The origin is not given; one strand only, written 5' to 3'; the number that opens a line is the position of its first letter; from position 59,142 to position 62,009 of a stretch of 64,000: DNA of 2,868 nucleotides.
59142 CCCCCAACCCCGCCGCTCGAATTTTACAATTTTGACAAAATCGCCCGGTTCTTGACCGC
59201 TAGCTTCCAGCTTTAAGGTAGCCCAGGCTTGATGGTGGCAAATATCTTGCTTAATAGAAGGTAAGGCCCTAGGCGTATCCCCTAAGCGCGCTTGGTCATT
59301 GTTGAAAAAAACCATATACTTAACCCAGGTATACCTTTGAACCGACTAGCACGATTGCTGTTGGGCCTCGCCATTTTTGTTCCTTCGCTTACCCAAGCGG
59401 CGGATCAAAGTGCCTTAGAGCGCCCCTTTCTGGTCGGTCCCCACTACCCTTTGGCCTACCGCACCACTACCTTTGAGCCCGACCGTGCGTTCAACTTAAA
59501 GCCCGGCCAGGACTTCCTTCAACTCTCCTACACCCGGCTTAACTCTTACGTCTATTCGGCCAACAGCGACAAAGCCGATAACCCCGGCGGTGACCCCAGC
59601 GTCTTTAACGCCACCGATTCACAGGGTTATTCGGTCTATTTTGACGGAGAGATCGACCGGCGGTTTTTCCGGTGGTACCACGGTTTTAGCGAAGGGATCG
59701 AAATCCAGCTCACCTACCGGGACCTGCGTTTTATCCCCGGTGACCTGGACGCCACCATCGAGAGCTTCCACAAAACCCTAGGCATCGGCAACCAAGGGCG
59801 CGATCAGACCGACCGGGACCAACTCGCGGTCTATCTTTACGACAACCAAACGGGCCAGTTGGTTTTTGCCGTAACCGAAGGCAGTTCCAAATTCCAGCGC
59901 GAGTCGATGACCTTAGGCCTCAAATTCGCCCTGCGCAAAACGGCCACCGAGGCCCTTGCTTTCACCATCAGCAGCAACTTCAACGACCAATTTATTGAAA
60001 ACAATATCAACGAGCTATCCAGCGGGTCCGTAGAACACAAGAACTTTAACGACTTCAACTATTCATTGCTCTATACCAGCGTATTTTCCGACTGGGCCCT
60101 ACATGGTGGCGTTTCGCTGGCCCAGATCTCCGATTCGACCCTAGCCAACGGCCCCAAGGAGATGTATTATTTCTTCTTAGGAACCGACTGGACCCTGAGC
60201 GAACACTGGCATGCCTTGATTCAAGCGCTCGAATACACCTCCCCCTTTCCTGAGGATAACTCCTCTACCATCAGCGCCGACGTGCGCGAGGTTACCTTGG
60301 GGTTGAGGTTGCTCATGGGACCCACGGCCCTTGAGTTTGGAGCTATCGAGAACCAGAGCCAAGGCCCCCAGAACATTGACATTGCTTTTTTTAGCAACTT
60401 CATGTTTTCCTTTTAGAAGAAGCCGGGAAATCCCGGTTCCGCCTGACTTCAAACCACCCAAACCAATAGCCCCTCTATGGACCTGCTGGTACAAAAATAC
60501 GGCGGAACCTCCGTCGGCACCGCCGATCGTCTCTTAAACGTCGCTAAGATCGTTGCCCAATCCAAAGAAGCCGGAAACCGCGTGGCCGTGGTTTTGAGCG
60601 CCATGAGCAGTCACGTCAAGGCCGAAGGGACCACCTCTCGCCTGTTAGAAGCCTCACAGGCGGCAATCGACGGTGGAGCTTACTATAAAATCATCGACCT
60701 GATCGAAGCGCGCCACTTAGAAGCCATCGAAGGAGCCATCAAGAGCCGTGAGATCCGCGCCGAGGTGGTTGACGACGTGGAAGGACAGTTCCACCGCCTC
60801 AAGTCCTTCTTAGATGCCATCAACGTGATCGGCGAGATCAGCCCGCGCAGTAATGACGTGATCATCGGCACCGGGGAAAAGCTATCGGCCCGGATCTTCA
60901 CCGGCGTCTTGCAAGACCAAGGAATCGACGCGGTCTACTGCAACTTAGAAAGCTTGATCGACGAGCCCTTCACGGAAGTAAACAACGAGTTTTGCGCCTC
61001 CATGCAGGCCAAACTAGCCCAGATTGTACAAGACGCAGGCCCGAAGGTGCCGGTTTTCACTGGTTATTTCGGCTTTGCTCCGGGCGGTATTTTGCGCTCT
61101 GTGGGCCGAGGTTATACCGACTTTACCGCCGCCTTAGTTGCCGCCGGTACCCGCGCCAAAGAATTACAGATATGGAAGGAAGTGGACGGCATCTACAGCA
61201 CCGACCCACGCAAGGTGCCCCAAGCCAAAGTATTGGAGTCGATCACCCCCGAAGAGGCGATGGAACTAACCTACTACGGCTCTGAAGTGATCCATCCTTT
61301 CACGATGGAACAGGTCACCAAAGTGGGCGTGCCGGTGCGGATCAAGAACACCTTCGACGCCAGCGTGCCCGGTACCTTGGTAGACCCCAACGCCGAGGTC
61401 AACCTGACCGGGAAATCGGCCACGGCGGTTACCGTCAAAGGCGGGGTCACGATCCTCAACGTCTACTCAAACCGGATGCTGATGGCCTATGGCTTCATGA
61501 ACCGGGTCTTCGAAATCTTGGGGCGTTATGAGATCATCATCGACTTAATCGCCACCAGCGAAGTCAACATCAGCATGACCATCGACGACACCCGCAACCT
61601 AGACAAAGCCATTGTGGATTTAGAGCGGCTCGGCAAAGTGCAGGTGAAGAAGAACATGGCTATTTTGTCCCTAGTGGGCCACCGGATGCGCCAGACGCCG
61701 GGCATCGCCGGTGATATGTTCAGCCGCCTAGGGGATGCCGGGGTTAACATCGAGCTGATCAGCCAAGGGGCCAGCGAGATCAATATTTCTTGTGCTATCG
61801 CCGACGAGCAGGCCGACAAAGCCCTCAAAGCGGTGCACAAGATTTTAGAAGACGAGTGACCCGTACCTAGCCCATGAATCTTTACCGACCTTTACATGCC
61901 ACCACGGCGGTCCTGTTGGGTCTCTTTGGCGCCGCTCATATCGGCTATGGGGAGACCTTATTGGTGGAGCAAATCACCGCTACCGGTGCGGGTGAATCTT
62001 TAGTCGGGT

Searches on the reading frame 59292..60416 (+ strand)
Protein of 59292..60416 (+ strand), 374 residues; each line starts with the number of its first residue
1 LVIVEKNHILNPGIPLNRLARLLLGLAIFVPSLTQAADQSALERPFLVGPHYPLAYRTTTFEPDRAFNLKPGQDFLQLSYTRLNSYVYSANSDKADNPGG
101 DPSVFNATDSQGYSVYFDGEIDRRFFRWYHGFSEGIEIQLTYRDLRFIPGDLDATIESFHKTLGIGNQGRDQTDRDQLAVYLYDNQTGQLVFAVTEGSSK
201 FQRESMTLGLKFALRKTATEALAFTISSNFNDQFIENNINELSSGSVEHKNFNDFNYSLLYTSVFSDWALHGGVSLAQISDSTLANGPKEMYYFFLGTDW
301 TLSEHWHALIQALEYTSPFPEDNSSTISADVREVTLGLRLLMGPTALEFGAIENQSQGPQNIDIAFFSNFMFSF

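Call 88: search_protein_families(library=pfam, proteins=[window:59292-60416:+], max_evalue=0.00001)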
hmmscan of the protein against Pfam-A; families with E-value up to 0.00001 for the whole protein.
window:59292-60416:+ (374 aa): 1 family
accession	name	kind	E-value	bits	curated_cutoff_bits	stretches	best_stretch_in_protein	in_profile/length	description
PF11383.14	DUF3187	-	7.8e-18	65.1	24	1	48-367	28-313/320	Protein of unknown function (DUF3187)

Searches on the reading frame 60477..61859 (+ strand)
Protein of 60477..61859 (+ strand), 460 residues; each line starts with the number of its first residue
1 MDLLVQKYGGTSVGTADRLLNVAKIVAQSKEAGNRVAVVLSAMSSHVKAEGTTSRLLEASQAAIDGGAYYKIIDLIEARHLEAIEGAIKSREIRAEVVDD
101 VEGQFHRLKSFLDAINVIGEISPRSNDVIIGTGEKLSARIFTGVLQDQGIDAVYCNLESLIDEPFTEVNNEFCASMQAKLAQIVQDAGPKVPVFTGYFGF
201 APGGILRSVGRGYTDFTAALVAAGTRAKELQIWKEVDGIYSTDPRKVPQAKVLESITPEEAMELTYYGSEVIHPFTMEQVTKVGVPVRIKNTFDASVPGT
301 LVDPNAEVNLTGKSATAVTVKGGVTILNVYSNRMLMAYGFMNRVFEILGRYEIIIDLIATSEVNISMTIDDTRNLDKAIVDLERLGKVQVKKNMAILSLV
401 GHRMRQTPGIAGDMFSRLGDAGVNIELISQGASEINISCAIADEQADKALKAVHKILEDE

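Call 88: search_protein_families(library=pfam, proteins=[window:60477-61859:+], max_evalue=0.00001)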
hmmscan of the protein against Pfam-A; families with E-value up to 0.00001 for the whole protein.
window:60477-61859:+ (460 aa): 4 families
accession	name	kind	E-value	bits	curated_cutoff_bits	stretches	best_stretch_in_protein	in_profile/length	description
PF00696.33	AA_kinase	-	2.1e-41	142.6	24.9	1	3-291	2-234/234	Amino acid kinase family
PF22468.2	ACT_9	-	3.9e-34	116.7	27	2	397-455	1-59/61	ACT domain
PF13840.12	ACT_7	-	2.2e-11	43.9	27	1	390-455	2-65/65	ACT domain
PF01842.31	ACT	-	1.3e-10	41.2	27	1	404-457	7-65/66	ACT domain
